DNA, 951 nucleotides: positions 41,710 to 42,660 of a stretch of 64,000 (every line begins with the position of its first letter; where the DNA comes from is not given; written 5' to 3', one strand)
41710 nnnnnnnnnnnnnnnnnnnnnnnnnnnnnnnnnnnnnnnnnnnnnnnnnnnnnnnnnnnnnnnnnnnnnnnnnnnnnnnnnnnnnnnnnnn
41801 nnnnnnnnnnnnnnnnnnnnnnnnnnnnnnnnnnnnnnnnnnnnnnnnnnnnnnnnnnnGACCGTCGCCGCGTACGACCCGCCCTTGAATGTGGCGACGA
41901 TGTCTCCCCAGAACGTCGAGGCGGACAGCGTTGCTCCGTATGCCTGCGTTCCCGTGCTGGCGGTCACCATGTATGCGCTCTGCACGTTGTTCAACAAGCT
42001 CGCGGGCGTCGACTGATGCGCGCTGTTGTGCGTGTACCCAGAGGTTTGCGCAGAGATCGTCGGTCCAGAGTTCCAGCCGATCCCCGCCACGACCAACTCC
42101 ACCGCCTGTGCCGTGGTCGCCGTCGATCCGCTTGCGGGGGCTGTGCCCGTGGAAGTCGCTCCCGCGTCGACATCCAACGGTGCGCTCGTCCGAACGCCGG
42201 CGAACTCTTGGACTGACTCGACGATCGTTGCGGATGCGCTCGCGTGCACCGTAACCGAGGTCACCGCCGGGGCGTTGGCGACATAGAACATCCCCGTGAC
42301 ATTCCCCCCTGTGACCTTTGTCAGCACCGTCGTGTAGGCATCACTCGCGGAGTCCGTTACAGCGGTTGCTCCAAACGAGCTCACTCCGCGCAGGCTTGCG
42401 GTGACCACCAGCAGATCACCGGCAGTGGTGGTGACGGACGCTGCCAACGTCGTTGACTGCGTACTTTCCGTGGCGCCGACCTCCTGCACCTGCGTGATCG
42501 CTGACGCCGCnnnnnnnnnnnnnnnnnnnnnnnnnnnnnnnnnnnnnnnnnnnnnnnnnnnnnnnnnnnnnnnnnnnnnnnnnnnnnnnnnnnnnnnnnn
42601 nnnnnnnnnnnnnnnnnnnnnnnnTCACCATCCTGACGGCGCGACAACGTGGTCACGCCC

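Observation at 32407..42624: LamG/FN3 giant protein and Rhs toxin are co-operonic and share a ~210-aa N-terminal domain at about 79% identity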

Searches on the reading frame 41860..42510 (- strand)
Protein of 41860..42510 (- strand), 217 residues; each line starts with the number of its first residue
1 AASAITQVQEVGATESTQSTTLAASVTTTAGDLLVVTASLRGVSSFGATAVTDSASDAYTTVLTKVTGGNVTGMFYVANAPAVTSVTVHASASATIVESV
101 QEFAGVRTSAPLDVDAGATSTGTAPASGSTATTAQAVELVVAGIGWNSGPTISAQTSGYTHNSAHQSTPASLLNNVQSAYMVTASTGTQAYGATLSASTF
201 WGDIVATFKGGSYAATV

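Call 11: search_protein_families(library=pfam, proteins=[window:41860-42510:-], max_evalue=0.1)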
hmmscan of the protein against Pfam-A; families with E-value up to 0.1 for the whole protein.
window:41860-42510:- (217 aa): 0 families

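Call 13: find_homologous_proteins(query=window:41878-42498:-, max_evalue=0.001)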
Query seq(207 aa) (207 aa): 12 proteins with E <= 0.001 among 2459 candidates.
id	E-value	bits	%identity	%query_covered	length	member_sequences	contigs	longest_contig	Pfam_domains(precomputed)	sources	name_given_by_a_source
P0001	1.9e-93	329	83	100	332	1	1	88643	-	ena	-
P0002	2.2e-66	241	82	77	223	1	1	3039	-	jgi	jgi:hypothetical protein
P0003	1.3e-28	118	47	86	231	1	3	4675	-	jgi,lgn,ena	-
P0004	2.0e-26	111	73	39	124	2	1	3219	-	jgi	jgi:hypothetical protein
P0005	1.1e-20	93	42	98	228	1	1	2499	-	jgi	jgi:hypothetical protein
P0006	4.8e-19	87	43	88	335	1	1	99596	-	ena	-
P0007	5.4e-17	80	39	87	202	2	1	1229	-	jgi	-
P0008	1.2e-12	66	39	66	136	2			-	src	-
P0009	1.4e-10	60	42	54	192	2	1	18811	-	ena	-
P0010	3.3e-4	39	41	42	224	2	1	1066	-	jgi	jgi:hypothetical protein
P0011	3.8e-4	39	35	60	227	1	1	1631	-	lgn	-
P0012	4.4e-4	38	37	53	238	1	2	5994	-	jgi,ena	-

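Call 14: search_protein_families(library=ncbifam, proteins=[window:41860-42510:-], max_evalue=1)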
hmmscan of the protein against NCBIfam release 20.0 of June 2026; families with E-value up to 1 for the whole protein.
window:41860-42510:- (217 aa): 1 family
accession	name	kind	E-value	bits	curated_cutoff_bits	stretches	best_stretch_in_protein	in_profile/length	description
NF006945.0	PRK09427.1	equivalog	0.098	11.2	380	1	17-102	270-352/461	bifunctional indole-3-glycerol-phosphate synthase TrpC/phosphoribosylanthranilate isomerase TrpF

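Call 20: find_encoding_contigs(protein=P0001, flank=10000, max_places=3)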
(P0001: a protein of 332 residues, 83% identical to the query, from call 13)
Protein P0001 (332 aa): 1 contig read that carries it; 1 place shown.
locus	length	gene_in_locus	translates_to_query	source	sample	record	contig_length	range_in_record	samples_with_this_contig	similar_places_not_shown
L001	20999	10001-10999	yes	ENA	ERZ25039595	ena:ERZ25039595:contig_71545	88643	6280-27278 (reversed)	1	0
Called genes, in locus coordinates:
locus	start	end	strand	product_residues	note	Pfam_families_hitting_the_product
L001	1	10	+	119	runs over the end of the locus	-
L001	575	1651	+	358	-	PF01757:Acyl_transf_3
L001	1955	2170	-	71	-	-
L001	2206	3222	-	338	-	PF25819:Nal1_C (weak)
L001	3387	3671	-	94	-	-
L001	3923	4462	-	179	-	-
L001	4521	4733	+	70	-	-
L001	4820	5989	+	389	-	PF01757:Acyl_transf_3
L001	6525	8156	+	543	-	-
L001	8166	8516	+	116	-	-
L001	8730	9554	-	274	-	-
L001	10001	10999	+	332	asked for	-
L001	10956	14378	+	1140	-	PF13385:Laminin_G_3, PF00054:Laminin_G_1 (faint), PF00041:fn3, PF13385:Laminin_G_3, PF00041:fn3 (weak), PF13385:Laminin_G_3, PF00041:fn3, PF13385:Laminin_G_3, +3 more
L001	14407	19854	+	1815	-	PF05593:RHS_repeat, PF20148:DUF6531, PF05593:RHS_repeat, PF25023:TEN_YD-shell (weak)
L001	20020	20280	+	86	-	-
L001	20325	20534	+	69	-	-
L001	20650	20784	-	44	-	-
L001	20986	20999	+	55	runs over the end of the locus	-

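Call 30: predict_structure(alignment_id=A1)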
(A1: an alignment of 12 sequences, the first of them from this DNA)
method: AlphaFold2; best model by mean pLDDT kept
length: 207 residues; sequences in the alignment: 12
mean_pLDDT: 95.3   pTM: 0.92
mean pLDDT of the five models: 95.3, 92.7, 91.2, 88.4, 84.5
residues with pLDDT >= 90: 188; 70-90: 19; 50-70: 0; < 50: 0
segments of 3 or more residues with pLDDT < 50: none
pLDDT, mean of each block of 10 residues (from residue 1): 94 96 96 97 97 97 95 97 98 98 96 97 93 95 91 91 92 95 92 97 96
secondary structure, 60 per line:
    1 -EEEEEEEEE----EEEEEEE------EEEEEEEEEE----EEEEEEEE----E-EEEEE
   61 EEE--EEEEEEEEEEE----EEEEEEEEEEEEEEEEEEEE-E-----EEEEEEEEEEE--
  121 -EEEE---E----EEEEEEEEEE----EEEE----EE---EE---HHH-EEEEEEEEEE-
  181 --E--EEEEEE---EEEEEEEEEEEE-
elements in order: E2-10 E15-21 E28-37 E42-49 E56-63 E66-76 E81-100 E108-118 E122-125 E134-143 E148-151 E170-179 E186-191 E195-206
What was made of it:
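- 41878..42498 (-): N-domain, LamG-type copy (codons 43-249). The AF2 model has pLDDT 95.3, pTM 0.92 and 14 beta-strands (call 30).
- On The uncurated N-domain family (defined here by profile A1): AF2 pLDDT 95.3 (call 30).
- The AF2 model has pLDDT 95.3 (call 30).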

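Call 32: search_protein_representatives(alignment_id=A1)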
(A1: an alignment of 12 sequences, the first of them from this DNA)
Query: 12 sequences, 233 profile positions. Proteins with E-value up to 0.001 (for the whole library): 29909; up to 1e-10: 13381; up to 1e-30: 934. The best 150 are listed.
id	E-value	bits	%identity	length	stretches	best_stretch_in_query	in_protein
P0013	6.5e-121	418.4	-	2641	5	11-220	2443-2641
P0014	3.1e-120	416.2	-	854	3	8-226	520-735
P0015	2.1e-116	403.6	-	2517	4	4-225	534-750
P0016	6.6e-116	402.0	-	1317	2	2-222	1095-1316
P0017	1.9e-114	397.3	-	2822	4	8-230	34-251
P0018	3.8e-114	396.3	-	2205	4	8-227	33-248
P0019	3.9e-114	396.2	-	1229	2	9-221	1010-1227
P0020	7.9e-114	395.2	-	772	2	10-223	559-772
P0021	3.4e-112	389.9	-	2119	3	2-229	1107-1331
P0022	1.1e-110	385.0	-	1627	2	2-223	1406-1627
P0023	2.5e-105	367.4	-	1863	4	2-226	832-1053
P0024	6.6e-105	366.0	-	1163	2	4-221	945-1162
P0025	1.5e-104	364.9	-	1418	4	3-226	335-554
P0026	3.5e-104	363.7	-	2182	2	22-223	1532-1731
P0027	2.7e-101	354.2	-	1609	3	7-226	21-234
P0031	4.1e-95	334.0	-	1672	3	10-221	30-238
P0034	1.3e-91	322.5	-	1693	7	12-220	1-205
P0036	8.8e-91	319.8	-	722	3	8-227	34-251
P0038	6.2e-90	317.0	-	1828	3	9-227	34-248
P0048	5.8e-79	281.1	-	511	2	3-223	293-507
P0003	4.0e-70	252.2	-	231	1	12-230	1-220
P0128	1.5e-63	230.7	-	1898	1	7-227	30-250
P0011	2.3e-63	230.1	-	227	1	12-228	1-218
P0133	1.3e-62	227.6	-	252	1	2-223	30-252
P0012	8.2e-62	225.0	-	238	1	12-232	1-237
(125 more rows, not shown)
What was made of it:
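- An HMM of 12 sequences finds 29,909 representative proteins at E<=1e-3 and 13,381 at E<=1e-10 (call 32).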

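Call 33: fold_search(model_id=the predicted structure, library=pdb)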
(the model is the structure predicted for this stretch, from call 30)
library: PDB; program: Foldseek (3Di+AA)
matches with E <= 10: 647; with E <= 0.001: 0
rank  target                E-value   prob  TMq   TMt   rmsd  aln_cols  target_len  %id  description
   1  6avr_A                1.3e-02  0.16  0.21  0.07  24.8       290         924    9  Human alpha-V beta-3 Integrin (intermediate conformation) in complex with the therapeutic antibody LM609 (released 2017-11-01)
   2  6i56_A                1.5e-02  0.23  0.25  0.20  28.1       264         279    9  Crystal structure of PBSX exported protein XepA (released 2019-11-20)
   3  6avq_A                1.6e-02  0.15  0.21  0.07  24.4       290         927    9  The Therapeutic Antibody LM609 Selectively Inhibits Ligand Binding to Human alpha-V beta-3 Integrin via Steric Hindran (released 2017-11-01)
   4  4llf_A                2.5e-02  0.21  0.25  0.19  17.8       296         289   12  Crystal structure of Cucumber Necrosis Virus (released 2013-10-30)
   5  9ev7_C                2.8e-02  0.20  0.28  0.16  21.8       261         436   11  3DFlex refinement of the CryoEM structure of DeCLIC nanodisc with 10mM EDTA in asym state (released 2025-04-09)
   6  6avu_A                3.0e-02  0.11  0.20  0.06  24.6       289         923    9  Human alpha-V beta-3 Integrin (open conformation) in complex with the therapeutic antibody LM609 (released 2017-11-01)
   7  8xen_A                3.8e-02  0.08  0.19  0.06  24.9       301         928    7  Cryo-EM structure of integrin ITGAV/ITGB3 complex, conformation 4 (released 2024-12-18)
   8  1hqn_A                4.1e-02  0.15  0.24  0.15  16.2       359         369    8  THE SELENOMETHIONINE DERIVATIVE OF P3, THE MAJOR COAT PROTEIN OF THE LIPID-CONTAINING BACTERIOPHAGE PRD1. (released 2001-01-17)
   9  6tfk_A                4.1e-02  0.12  0.23  0.09  24.6       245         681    7  Vip3Aa toxin structure (released 2020-08-12)
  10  7rrm_A                4.6e-02  0.89  0.30  0.54   5.0       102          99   10  Structure of the human TMED1 (p24gamma1) Golgi dynamics Domain (released 2021-10-20)
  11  6q5u_D                5.2e-02  0.12  0.22  0.14  16.6       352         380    8  High resolution electron cryo-microscopy structure of the bacteriophage PR772 (released 2019-06-19)
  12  5hi0                  5.9e-02  0.08  0.21  0.15  16.7       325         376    7  The Substrate Binding Mode and Chemical Basis of a Reaction Specificity Switch in Oxalate Decarboxylase (released 2016-04-06)
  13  6f1c_A                6.2e-02  0.10  0.22  0.17  30.9       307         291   10  C1rC1s complex (released 2018-01-17)
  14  3h7j_A                9.0e-02  0.18  0.31  0.30  10.1       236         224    9  Crystal structure of BacB, an enzyme involved in Bacilysin synthesis, in monoclinic form (released 2009-09-22)
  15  7q3h_A                9.0e-02  0.13  0.27  0.12  20.0       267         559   11  Pentameric ligand-gated ion channel, DeCLIC at pH 7 with 10 mM EDTA (released 2022-11-16)
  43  9gg2_C                3.0e-01  0.11  0.28  0.15  19.0       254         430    9  Structure of IPNV L5 capsid (released 2025-01-08)
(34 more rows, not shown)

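Call 36: search_protein_families(library=pfam, alignment_id=A3, max_evalue=0.001)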
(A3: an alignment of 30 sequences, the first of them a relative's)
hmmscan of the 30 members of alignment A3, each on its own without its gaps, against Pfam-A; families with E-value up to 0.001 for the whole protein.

A. member 1, P0013 (2641 aa): 3 families
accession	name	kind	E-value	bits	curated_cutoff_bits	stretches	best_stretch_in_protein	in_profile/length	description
PF01833.30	TIG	-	8.6e-159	516.4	20.9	10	2191-2271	1-84/84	IPT/TIG domain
PF13287.12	Fn3_assoc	-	1.5e-14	54.2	23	1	574-632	1-59/59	Fn3 associated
PF00041.27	fn3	-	4.5e-07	30.4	25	1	2017-2095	9-81/84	Fibronectin type III domain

B. families by the number of members that match (of 30 scanned): 62 families (the first 25 are shown)
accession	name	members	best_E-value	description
PF00041.27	fn3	18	4.4e-87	Fibronectin type III domain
PF25788.1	Ig_Rha78A_N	12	4.4e-28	Rha78A-like, N-terminal immunoglobulin domain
PF01833.30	TIG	7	8.6e-159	IPT/TIG domain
PF17957.7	Big_7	6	1.1e-41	Bacterial Ig domain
PF13287.12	Fn3_assoc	5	3.1e-45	Fn3 associated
PF09118.17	GO-like_E_set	5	1.4e-27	Galactose oxidase-like, Early set domain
PF13964.12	Kelch_6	5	1.3e-24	Kelch motif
PF07250.17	Glyoxal_oxid_N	5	2.3e-15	Glyoxal oxidase N-terminus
PF01344.31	Kelch_1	5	2.9e-14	Kelch motif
PF13418.12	Kelch_4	5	9.5e-10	Galactose oxidase, central domain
PF07646.21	Kelch_2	5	3.4e-09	Kelch motif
PF25210.1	Kelch_FKB95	5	3.7e-09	FKB95, Kelch-repeats domain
PF24981.1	Beta-prop_ATRN-LZTR1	5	1.2e-08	Attractin/LZTR1 beta-propeller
PF20144.5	TIG_SUH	4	1.4e-23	TIG domain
PF16656.11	Pur_ac_phosph_N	4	1.4e-10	Purple acid Phosphatase, N-terminal domain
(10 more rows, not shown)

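Call 38: fold_search(model_id=the predicted structure, library=viral)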
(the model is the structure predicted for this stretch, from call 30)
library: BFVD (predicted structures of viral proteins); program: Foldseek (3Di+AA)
matches with E <= 10: 745; with E <= 0.001: 66
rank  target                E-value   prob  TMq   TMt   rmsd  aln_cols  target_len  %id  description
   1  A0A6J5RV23            8.3e-13  1.00  0.78  0.50   3.4       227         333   26  Ig-like domain-containing protein [uncultured Caudovirales phage]
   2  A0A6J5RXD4            1.9e-11  1.00  0.86  0.35   2.7       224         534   24  Uncharacterized protein [uncultured Caudovirales phage]
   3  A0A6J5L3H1            3.2e-11  1.00  0.83  0.74   2.9       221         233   25  Uncharacterized protein [uncultured Caudovirales phage]
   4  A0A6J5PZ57            6.7e-11  1.00  0.77  0.70   3.4       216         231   18  Uncharacterized protein [uncultured Caudovirales phage]
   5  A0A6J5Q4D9            1.2e-10  1.00  0.79  0.42   3.0       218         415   17  Uncharacterized protein [uncultured Caudovirales phage]
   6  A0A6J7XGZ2            1.3e-10  1.00  0.77  0.25   3.7       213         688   24  Uncharacterized protein [uncultured Caudovirales phage]
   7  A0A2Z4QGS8            4.4e-10  1.00  0.80  0.71   3.0       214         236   17  (no name in the UniProt tables at hand)
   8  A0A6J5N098            8.6e-10  1.00  0.81  0.66   2.8       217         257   17  Uncharacterized protein [uncultured Caudovirales phage]
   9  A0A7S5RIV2            8.7e-09  1.00  0.70  0.68   4.0       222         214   17  Uncharacterized protein [Rhizobium phage RHph_I1_6]
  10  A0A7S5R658            1.0e-08  1.00  0.72  0.32   3.4       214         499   17  (no name in the UniProt tables at hand)
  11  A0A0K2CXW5            1.1e-08  1.00  0.68  0.62   4.2       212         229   16  (no name in the UniProt tables at hand)
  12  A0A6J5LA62            1.2e-08  1.00  0.76  0.64   4.5       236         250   20  Uncharacterized protein [uncultured Caudovirales phage]
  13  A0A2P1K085            3.3e-08  1.00  0.71  0.48   4.3       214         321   15  (no name in the UniProt tables at hand)
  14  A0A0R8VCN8            5.8e-08  1.00  0.71  0.25   4.6       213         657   18  (no name in the UniProt tables at hand)
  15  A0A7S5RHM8            6.1e-08  1.00  0.66  0.47   5.1       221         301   18  (no name in the UniProt tables at hand)
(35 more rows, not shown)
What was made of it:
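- On The uncurated N-domain family (defined here by profile A1): BFVD matches reach TM 0.7-0.86 (call 38).
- Closest known: Actinobacteriophage minor tail proteins and uncharacterised Caudovirales proteins. Same: The same fold by Foldseek against BFVD: E down to 8e-13, TM 0.7-0.86, 12-26% identity (call 38).
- BFVD gives 66 hits at E<=1e-3, TM up to 0.86, including Mycobacterium and Gordonia phage 'minor tail protein' entries (call 38). The fold is shared with predicted phage minor tail proteins (call 38).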

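Call 39: search_protein_families(library=phrogs, proteins=[window:41860-42510:-, P0003, P0011, P0012, P0133], max_evalue=0.01)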
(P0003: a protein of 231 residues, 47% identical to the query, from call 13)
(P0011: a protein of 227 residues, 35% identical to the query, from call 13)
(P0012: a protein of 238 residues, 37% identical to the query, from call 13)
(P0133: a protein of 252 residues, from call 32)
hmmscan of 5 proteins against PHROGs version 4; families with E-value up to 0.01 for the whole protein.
window:41860-42510:- (217 aa): 0 families

P0003 (231 aa): 0 families

P0011 (227 aa): 0 families

P0012 (238 aa): 0 families

P0133 (252 aa): 1 family
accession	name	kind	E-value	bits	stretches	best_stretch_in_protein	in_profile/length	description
phrog_26064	-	unknown function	0.0029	17.3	1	16-202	354-542/587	-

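Call 40: search_solved_structures(query=A1, max_evalue=1)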
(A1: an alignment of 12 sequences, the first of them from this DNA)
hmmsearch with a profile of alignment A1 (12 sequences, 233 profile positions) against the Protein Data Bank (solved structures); distinct sequences matched with E-value up to 1: 7.
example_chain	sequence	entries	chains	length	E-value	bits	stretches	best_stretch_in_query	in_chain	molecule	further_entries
6vun_A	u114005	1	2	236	0.044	16.4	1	50-108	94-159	Single-chain Fv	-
7kbm_A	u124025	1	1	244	0.048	16.3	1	50-108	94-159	Single-chain scFv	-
6vuo_A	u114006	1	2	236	0.076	15.6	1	50-108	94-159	Single-chain Fv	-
7kbo_A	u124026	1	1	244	0.081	15.5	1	50-108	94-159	Single-chain scFv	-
6vup_A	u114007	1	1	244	0.087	15.4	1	49-108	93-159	Single-chain Fv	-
6vrp_A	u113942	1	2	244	0.11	15.1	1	50-108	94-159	Single-chain Fv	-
9if7_LA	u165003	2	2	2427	0.53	12.9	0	23-75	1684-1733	Prp8 protein homologue, putative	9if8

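Call 44: search_protein_families(library=pfam, proteins=[L001:14407-19854:+, L001:20020-20280:+, L001:20325-20534:+], max_evalue=0.001)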
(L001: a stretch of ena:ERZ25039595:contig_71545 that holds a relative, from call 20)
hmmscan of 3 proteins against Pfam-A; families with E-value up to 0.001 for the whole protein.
L001:14407-19854:+ (1815 aa): 2 families
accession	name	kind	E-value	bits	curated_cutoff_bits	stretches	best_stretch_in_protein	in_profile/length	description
PF05593.20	RHS_repeat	-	5.4e-60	199.2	22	11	268-302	1-36/38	RHS Repeat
PF20148.4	DUF6531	-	9.2e-11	42.4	24.1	1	686-759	1-74/74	Domain of unknown function (DUF6531)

L001:20020-20280:+ (86 aa): 0 families

L001:20325-20534:+ (69 aa): 0 families

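Call 49: list_cluster_members(proteins=[P0017, P0018, P0027, P0031, P0036, P0038, P0014, P0133, P0003, P0011])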
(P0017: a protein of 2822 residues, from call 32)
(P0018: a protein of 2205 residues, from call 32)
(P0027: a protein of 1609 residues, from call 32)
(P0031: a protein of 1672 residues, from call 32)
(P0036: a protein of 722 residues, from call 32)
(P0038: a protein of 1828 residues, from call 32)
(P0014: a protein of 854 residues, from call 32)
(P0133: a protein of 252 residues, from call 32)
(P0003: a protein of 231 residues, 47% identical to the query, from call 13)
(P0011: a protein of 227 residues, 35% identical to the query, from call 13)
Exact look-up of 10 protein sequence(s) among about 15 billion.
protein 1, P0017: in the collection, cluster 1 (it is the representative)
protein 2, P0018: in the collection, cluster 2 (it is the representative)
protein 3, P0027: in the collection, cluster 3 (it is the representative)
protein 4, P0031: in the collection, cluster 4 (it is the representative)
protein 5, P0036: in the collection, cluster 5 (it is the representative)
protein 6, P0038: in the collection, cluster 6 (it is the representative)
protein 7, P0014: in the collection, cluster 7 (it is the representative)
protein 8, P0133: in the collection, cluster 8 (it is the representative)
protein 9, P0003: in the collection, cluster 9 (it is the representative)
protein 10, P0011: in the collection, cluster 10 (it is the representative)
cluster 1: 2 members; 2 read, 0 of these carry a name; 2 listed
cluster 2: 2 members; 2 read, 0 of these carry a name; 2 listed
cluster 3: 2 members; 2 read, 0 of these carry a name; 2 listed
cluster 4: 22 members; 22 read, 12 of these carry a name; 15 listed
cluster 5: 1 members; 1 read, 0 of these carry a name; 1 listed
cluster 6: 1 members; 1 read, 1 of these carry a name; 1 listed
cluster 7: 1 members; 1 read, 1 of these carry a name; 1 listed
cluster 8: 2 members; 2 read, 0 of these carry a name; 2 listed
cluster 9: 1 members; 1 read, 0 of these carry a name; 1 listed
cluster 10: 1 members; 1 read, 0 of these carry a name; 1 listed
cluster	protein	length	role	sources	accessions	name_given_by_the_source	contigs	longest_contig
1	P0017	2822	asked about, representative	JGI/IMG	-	-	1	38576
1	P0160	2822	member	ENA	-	-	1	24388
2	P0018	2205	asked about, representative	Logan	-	-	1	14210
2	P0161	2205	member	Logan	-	-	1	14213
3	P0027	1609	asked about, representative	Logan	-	-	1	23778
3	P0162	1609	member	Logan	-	-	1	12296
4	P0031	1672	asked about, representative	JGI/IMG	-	fibronectin type 3 domain-containing protein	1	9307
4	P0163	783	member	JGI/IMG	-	fibronectin type 3 domain-containing protein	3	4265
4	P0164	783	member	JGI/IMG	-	fibronectin type 3 domain-containing protein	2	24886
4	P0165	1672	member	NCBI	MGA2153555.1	MAG: DUF4038 domain-containing protein [Bryobacteraceae bacterium]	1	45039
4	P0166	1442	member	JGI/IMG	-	fibronectin type 3 domain-containing protein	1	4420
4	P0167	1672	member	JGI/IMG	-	fibronectin type 3 domain-containing protein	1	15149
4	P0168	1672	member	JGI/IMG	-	fibronectin type 3 domain-containing protein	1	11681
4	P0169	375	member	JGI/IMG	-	hypothetical protein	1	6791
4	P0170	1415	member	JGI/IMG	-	fibronectin type 3 domain-containing protein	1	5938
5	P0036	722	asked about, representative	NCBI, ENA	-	-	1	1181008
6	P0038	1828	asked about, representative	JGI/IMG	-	chitodextrinase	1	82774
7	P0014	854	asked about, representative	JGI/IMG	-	hypothetical protein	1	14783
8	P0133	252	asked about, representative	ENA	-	-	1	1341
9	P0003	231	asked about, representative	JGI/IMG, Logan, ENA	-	-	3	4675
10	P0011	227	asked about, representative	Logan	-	-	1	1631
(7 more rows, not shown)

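Call 52: search_dna_similar(query=window:41878-42498:-, collection=phages, mode=protein, max_evalue=0.001, max_rows=25)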
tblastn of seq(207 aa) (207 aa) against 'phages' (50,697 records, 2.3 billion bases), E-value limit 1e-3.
No match.

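Call 53: search_dna_similar(query=P0011, collection=phages, mode=protein, max_evalue=0.01, max_rows=25)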
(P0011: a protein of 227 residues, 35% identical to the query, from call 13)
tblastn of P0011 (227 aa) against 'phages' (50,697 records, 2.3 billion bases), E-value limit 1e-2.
No match.
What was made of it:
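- Closest known: Actinobacteriophage minor tail proteins and uncharacterised Caudovirales proteins. Different: tblastn finds nothing in 50,697 phage genomes (calls 52, 53).
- Tried and rejected: Sequence-level phage homologues: tblastn of the window domain and of P0011 against 50,697 phage genomes found nothing (calls 52, 53).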

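Call 54: find_encoding_contigs(protein=P0003, flank=5000, max_places=3)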
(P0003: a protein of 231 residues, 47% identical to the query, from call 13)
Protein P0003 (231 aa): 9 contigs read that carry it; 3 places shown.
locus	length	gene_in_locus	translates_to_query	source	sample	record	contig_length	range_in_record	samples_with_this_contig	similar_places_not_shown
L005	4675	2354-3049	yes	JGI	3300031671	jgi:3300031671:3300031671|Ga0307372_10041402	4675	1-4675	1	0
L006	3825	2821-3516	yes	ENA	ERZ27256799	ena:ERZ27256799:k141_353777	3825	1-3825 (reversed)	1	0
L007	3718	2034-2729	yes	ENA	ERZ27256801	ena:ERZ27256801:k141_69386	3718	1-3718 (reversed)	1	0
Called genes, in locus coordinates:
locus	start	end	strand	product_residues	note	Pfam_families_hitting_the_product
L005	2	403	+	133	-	?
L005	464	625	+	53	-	-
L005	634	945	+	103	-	-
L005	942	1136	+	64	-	-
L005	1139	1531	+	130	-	PF23140:Gp80 (weak)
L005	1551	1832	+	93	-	-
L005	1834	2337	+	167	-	-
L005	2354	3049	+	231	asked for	-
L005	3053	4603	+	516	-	-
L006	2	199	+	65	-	?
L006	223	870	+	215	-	-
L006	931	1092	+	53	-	-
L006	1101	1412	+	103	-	-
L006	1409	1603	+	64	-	-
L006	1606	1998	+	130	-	PF23140:Gp80 (weak)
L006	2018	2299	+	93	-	-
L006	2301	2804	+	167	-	-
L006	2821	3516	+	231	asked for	-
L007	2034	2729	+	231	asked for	-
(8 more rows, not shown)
